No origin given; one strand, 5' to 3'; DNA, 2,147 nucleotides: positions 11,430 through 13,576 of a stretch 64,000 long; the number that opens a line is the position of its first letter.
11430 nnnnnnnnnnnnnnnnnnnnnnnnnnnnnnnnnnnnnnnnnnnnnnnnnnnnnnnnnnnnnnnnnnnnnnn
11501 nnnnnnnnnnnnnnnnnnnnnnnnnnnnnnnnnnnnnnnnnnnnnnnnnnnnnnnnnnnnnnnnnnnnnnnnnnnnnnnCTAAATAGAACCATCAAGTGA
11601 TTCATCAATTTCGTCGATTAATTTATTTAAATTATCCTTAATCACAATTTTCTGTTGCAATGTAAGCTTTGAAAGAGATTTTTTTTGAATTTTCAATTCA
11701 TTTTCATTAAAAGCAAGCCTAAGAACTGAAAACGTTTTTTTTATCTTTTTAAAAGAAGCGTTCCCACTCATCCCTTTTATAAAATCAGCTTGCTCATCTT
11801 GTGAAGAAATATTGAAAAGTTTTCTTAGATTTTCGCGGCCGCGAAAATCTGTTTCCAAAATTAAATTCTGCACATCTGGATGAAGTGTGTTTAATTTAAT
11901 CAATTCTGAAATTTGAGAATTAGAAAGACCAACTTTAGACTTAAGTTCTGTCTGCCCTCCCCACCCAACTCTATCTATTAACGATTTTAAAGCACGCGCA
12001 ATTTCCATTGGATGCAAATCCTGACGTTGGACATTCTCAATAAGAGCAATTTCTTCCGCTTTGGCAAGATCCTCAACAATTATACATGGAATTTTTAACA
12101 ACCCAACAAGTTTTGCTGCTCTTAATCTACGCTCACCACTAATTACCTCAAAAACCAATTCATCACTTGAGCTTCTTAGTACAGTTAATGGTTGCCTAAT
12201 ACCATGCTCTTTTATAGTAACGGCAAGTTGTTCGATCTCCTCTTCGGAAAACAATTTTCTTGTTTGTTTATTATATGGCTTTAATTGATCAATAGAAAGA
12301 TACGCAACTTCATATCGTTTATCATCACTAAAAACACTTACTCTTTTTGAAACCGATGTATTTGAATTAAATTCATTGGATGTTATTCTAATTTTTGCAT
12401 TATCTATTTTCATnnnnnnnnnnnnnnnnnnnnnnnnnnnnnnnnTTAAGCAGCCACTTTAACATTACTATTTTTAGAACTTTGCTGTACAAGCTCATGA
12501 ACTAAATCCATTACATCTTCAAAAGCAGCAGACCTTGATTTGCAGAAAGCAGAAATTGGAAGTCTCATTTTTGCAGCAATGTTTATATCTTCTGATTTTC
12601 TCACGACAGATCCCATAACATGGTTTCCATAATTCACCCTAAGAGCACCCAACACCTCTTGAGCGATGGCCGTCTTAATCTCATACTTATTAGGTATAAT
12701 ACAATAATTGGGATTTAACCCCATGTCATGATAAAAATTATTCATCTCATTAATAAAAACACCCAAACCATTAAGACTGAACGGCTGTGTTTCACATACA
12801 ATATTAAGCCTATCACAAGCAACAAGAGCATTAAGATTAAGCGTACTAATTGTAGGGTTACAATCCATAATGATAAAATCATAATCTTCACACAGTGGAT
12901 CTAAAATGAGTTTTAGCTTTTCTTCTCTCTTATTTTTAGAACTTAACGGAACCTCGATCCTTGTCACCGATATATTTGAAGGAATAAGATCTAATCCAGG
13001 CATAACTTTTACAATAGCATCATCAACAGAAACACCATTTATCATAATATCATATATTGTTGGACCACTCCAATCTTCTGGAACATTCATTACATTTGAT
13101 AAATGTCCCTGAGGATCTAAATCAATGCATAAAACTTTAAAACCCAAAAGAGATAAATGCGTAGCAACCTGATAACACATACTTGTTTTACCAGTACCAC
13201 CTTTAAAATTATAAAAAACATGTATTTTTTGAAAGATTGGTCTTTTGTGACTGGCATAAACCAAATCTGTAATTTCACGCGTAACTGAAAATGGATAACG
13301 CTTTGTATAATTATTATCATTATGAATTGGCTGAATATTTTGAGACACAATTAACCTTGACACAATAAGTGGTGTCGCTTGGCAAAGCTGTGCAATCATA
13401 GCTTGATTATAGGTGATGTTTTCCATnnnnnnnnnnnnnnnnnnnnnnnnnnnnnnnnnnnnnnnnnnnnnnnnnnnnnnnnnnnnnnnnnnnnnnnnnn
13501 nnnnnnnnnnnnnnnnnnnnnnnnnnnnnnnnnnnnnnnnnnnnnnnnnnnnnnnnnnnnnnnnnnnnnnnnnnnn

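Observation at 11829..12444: Two copies of a GC-cored perfect palindrome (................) at the parAB genes: candidate parS centromere sites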

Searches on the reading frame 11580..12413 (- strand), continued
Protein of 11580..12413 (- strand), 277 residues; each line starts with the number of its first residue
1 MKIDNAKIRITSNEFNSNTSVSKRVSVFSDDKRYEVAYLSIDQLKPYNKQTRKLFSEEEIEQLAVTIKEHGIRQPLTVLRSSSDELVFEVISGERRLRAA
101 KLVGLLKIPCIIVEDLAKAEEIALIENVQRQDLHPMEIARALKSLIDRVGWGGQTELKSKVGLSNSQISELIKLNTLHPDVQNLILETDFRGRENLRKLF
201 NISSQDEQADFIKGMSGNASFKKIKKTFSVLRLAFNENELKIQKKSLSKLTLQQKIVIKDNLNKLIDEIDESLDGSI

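Call 68: search_protein_families(library=phrogs, proteins=[window:11580-12413:-], max_evalue=0.001)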
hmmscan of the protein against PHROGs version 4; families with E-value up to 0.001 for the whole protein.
window:11580-12413:- (277 aa): 22 families
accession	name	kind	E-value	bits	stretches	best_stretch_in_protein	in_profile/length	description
phrog_3264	-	DNA, RNA and nucleotide metabolism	1.9e-29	104.3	1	29-270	42-262/337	ParB-like partition protein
phrog_4715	-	DNA, RNA and nucleotide metabolism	3.2e-29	102.8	1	22-239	133-368/630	ParB-like partition protein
phrog_6218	-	DNA, RNA and nucleotide metabolism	7.6e-27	95.6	1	39-187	8-154/506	ParB-like partition protein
phrog_1033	-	DNA, RNA and nucleotide metabolism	1.3e-14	55.7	1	47-185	47-186/334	ParB-like partition protein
phrog_3951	-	unknown function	1.3e-14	55.4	1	29-252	11-214/301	-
phrog_498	-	other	1.5e-13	51.1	1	23-125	22-119/633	DNA methyltransferase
phrog_15396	-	DNA, RNA and nucleotide metabolism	3.1e-13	51.1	1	35-125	3-86/258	ParB-like partition nuclease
phrog_620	-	DNA, RNA and nucleotide metabolism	3.3e-13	51.2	1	32-124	5-90/217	ParB-like partition protein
phrog_8071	-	DNA, RNA and nucleotide metabolism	1.6e-12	48.3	1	33-138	4-103/389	ParB-like partition protein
phrog_18726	-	unknown function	1.6e-12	47.9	1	35-190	2-189/572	-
phrog_723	-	DNA, RNA and nucleotide metabolism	1.3e-11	45.7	1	34-179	11-148/223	ParB-like partition protein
phrog_930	-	DNA, RNA and nucleotide metabolism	6.4e-11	43.5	1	33-123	4-87/223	ParB-like partition protein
phrog_940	-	DNA, RNA and nucleotide metabolism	1.2e-09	38.9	1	34-131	4-96/388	nuclease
phrog_18056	-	DNA, RNA and nucleotide metabolism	1.1e-08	35.4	1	36-127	3-87/387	ParB-like partition nuclease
phrog_12047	-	DNA, RNA and nucleotide metabolism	2.6e-08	34.8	1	41-176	5-136/301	ParB-like partition nuclease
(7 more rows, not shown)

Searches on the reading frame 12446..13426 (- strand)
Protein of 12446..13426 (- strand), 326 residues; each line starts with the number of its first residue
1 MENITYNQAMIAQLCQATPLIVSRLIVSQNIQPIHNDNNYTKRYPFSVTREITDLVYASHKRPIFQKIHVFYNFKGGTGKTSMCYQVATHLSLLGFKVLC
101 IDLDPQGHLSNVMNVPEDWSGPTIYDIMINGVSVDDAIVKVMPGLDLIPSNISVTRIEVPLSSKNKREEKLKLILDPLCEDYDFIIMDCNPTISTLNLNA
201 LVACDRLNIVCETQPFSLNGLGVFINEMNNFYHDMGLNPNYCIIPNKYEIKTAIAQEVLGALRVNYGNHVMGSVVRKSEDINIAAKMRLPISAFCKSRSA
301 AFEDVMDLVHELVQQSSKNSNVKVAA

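Call 4: search_protein_families(library=pfam, proteins=[window:12446-13426:-], max_evalue=0.01)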
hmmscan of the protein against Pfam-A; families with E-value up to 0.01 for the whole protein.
window:12446-13426:- (326 aa): 7 families
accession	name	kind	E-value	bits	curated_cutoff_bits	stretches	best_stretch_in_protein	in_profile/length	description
PF13614.12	AAA_31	-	7.3e-41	140.5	27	1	67-234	2-170/177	AAA domain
PF01656.29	CbiA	-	1.9e-13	50.9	25.4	1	71-286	3-120/125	CobQ/CobB/MinD/ParA nucleotide binding domain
PF06564.18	CBP_BcsQ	-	6.1e-13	49.3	21.3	1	74-308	9-229/234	Cellulose biosynthesis protein BcsQ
PF02374.21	ArsA_ATPase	-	2.5e-07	30.7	24.3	1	70-115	4-49/305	Anion-transporting ATPase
PF09140.17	MipZ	-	2.9e-07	30.5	20.7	1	69-105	3-39/262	ATPase MipZ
PF10609.15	ParA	-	0.00026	21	27.1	1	72-203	9-133/246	NUBPL iron-transfer P-loop NTPase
PF03029.23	ATP_bind_1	-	0.0051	17.1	27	0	77-105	6-34/240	Conserved hypothetical ATP binding protein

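Call 28: search_protein_families(library=ncbifam, proteins=[window:12446-13426:-], max_evalue=0.001)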
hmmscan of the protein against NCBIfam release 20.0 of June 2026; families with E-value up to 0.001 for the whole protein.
window:12446-13426:- (326 aa): 15 families
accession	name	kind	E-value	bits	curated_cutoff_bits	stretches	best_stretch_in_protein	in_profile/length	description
TIGR03453.1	partition_RepA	equivalog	6.9e-24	84.4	348.45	1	65-285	104-344/387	plasmid partitioning protein RepA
NF010443.0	PRK13869.1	subfamily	4.5e-18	65.2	446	1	50-282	104-358/405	plasmid-partitioning protein RepA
NF041546.1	ParA_partition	equivalog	5.3e-17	62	180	2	71-119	4-52/203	ParA family partition ATPase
NF041283.1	PrgP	equivalog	8.9e-17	61.3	400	1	70-228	6-170/297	ParA superfamily DNA segregation protein PrgP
TIGR01969.1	minD_arch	subfamily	5.5e-15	55.2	201.75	1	74-314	8-232/251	cell division ATPase MinD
NF010259.0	PRK13705.1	equivalog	3.9e-12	45.8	725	1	71-289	111-347/388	plasmid-partitioning protein SopA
TIGR03371.1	cellulose_yhjQ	equivalog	9.7e-09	35.1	157.85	1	74-310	9-239/246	cellulose biosynthesis protein BcsQ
TIGR01968.1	minD_bact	equivalog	2.2e-08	33.8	212.9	1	70-212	5-142/261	septum site-determining protein MinD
NF047398.1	AAA_KGGVGR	domain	3.4e-08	34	90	1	67-104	3-40/190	KGGVGR-motif variant AAA ATPase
NF007460.0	PRK10037.1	equivalog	4.1e-07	29.7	399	1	74-294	9-218/250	cellulose biosynthesis protein BcsQ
TIGR00345.1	GET3_arsA_TRC40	subfamily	5e-07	29.5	135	1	75-114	5-44/299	TRC40/GET3/ArsA family transport-energizing ATPase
TIGR01007.1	eps_fam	subfamily_domain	4.6e-06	26.3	108.05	1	74-195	25-140/204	polysaccharide biosynthesis tyrosine autokinase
TIGR04291.1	arsen_driv_ArsA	equivalog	5.7e-06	25.3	650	1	70-114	323-367/565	arsenical pump-driving ATPase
NF041417.1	ArsA_halo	exception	3.8e-05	22.6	800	1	59-114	325-380/617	arsenical pump-driving ATPase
NF008079.0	PRK10818.1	equivalog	0.00075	18.9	508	0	67-210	3-142/270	septum site-determining protein MinD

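Call 68: search_protein_families(library=phrogs, proteins=[window:12446-13426:-], max_evalue=0.001)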
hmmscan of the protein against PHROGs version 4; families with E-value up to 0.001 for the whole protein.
window:12446-13426:- (326 aa): 1 family
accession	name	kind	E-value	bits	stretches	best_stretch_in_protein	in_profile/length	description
phrog_164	-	DNA, RNA and nucleotide metabolism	2.6e-49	169.6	1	7-321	162-481/500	ParA-like partition protein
